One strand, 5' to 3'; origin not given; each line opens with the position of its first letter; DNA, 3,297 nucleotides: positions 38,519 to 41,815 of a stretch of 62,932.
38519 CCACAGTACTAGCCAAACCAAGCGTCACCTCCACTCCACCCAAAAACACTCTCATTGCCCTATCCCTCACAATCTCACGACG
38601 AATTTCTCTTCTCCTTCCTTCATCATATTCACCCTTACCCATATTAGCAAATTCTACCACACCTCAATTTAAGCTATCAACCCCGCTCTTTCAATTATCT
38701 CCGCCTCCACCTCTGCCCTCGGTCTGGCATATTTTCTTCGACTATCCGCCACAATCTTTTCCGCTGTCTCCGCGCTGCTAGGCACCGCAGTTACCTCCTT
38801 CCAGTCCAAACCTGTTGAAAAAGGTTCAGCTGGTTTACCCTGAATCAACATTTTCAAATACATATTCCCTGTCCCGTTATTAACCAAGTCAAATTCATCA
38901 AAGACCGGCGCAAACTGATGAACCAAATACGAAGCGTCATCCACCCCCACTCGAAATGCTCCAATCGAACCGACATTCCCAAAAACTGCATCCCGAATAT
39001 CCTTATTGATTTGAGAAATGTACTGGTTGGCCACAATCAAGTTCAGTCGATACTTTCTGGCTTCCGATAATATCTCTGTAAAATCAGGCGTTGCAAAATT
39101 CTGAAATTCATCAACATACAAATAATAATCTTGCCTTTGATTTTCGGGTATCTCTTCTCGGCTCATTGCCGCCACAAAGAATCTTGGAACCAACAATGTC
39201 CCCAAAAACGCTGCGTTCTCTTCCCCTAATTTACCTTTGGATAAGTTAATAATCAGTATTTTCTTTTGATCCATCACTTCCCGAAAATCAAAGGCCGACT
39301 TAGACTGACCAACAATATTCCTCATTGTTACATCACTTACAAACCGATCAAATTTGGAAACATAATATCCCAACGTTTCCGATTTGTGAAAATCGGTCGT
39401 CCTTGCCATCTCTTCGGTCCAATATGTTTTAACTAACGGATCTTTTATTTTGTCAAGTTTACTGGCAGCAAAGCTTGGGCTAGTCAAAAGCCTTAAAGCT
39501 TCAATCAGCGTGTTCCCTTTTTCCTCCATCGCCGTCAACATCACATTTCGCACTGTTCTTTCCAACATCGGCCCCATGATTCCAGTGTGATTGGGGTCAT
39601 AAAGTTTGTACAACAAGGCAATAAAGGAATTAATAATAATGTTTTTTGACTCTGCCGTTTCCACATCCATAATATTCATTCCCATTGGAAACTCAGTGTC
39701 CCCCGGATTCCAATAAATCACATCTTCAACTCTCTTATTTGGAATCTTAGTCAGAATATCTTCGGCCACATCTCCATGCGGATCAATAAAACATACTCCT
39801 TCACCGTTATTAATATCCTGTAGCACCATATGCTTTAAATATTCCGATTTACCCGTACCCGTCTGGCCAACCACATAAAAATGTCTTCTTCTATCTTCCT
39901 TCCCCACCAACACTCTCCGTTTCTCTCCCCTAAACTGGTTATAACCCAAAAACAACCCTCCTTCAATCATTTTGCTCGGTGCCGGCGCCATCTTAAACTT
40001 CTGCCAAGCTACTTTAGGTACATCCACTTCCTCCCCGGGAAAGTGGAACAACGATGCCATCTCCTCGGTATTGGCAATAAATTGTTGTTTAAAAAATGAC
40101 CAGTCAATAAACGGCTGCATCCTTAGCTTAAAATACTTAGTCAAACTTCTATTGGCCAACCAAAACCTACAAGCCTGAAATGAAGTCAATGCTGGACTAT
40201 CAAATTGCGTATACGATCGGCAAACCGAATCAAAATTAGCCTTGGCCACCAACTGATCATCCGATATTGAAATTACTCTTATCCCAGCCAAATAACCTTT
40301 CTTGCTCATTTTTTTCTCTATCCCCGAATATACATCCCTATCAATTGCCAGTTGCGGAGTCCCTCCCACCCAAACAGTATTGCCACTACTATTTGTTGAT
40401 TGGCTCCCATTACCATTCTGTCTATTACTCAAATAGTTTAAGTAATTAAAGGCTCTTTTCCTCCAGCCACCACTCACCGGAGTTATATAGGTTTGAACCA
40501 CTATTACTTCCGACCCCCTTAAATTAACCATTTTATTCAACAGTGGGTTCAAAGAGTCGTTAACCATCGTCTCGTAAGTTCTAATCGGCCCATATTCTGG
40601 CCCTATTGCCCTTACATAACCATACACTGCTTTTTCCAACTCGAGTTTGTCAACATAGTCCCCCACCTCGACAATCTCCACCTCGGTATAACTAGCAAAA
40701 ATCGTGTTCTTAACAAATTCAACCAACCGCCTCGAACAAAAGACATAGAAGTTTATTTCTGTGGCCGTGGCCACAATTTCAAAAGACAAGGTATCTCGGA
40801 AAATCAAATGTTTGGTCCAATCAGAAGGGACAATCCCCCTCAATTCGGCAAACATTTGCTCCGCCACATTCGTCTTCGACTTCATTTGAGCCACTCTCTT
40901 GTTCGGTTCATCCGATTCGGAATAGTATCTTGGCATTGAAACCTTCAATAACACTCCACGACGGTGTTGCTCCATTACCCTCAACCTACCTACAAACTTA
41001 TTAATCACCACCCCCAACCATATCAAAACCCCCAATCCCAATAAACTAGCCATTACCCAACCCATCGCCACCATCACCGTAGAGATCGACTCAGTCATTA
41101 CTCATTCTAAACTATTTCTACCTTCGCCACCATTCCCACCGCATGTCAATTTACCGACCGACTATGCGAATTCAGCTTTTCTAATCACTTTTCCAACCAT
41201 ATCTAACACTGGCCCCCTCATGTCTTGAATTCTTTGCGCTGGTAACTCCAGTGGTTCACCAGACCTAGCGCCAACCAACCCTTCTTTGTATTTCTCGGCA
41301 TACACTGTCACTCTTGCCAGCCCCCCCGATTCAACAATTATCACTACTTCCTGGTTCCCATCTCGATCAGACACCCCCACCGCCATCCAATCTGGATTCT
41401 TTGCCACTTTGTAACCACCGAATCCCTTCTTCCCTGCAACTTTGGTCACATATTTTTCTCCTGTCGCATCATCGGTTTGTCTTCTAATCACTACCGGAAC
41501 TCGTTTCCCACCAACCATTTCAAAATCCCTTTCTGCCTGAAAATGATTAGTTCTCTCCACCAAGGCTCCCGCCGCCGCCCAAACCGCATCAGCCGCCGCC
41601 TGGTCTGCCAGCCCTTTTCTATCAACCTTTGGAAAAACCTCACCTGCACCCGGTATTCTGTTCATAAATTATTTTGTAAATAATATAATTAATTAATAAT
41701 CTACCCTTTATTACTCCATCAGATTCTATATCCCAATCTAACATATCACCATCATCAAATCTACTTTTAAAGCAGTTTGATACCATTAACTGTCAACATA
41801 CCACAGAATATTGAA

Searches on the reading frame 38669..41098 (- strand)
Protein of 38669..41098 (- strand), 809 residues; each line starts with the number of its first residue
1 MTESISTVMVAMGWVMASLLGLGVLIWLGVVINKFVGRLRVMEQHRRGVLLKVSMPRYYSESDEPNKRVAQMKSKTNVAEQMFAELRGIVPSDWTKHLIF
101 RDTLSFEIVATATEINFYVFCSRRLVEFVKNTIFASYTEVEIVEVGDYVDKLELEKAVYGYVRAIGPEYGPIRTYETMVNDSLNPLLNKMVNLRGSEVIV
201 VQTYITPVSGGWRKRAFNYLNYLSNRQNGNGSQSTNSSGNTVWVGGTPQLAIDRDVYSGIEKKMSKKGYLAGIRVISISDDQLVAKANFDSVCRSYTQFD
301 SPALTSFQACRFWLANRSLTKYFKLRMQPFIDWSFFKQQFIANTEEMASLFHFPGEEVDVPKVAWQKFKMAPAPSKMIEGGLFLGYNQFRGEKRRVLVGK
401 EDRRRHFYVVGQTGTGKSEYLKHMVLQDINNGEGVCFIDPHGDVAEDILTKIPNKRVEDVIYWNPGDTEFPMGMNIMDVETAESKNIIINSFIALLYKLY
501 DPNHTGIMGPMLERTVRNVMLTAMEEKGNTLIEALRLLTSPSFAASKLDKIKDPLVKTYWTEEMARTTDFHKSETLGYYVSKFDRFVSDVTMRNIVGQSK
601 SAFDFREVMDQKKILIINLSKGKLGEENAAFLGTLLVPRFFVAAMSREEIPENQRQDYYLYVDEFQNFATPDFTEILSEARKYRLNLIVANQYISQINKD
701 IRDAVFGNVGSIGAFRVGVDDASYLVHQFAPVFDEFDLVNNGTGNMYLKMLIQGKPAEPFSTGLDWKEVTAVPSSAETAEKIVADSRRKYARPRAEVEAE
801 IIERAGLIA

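Call 7: search_protein_families(library=pfam, proteins=[window:38669-41098:-], max_evalue=0.1)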
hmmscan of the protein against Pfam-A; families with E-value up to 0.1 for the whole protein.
window:38669-41098:- (809 aa): 8 families
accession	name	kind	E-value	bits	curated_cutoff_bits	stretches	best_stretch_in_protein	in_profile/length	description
PF02534.20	T4SS-DNA_transf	-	1.3e-06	28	20.1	1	563-699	214-346/468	Type IV secretory system Conjugative DNA transfer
PF10412.15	TrwB_AAD_bind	-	2.1e-06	27.3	20.5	1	401-698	12-287/387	Type IV secretion-system coupling protein DNA-binding domain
PF01935.23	DUF87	-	4.4e-06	27.4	23.2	1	403-621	22-203/220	Helicase HerA, central domain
PF12696.13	TraG-D_C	-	6.5e-05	23.3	22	1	659-699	3-44/126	TraM recognition site of TraD and TraG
PF13401.12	AAA_22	-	0.0026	18.5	27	1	403-452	4-54/130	AAA domain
PF25199.1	nSTAND_NTPase5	-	0.018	15.3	34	0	400-452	37-90/145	Novel STAND NTPase 5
PF12846.13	AAA_10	-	0.021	14.3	27.5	1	398-444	15-61/362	AAA-like domain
PF01580.24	FtsK_SpoIIIE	-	0.074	12.9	24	0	405-426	40-61/221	FtsK/SpoIIIE family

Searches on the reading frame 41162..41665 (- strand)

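Call 8: search_protein_families(library=pfam, proteins=[window:41162-41665:-], max_evalue=0.1)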
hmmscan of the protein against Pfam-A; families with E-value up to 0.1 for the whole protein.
window:41162-41665:- (167 aa): 1 family
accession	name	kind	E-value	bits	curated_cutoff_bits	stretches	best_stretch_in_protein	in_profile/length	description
PF14889.11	PBP-Tp47_a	-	0.066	13.2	25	0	32-86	102-156/164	Penicillin-binding protein Tp47 domain a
